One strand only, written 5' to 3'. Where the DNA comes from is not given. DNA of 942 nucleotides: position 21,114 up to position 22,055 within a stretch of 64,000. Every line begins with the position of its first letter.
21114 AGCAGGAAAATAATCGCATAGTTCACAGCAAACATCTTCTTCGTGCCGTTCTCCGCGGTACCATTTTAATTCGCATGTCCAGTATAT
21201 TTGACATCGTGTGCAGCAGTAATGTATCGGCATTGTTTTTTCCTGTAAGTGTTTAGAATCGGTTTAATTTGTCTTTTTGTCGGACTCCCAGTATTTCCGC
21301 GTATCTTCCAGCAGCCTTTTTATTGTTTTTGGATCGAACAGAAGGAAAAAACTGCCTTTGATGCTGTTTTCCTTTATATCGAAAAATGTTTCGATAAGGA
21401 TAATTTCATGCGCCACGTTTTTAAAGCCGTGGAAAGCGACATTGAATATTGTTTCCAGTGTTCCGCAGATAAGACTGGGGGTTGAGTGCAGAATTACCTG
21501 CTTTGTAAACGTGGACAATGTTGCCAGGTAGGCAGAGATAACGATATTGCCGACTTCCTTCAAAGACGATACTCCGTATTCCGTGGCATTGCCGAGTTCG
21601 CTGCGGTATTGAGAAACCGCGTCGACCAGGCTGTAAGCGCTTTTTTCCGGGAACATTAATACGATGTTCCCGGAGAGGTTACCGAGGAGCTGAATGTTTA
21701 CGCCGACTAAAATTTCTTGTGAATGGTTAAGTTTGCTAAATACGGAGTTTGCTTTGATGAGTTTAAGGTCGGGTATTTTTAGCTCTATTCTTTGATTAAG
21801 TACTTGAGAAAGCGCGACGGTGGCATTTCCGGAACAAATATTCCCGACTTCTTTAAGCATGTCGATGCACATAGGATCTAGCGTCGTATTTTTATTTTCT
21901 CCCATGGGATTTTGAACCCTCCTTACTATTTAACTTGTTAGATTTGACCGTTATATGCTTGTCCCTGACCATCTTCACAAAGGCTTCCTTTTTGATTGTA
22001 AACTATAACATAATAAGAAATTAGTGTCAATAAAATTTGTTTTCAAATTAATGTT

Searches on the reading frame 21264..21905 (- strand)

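Call 60: search_protein_families(library=pfam, proteins=[window:21264-21905:-], max_evalue=0.001)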
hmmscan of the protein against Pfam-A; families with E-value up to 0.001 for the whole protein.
window:21264-21905:- (213 aa): 2 families
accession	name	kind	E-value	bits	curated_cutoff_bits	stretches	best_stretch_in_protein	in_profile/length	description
PF04509.17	CheC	-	3.8e-15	56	22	2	115-146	6-37/38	CheC-like family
PF13690.11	CheX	-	3.1e-10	40.4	27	0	67-153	1-80/94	Chemotaxis phosphatase CheX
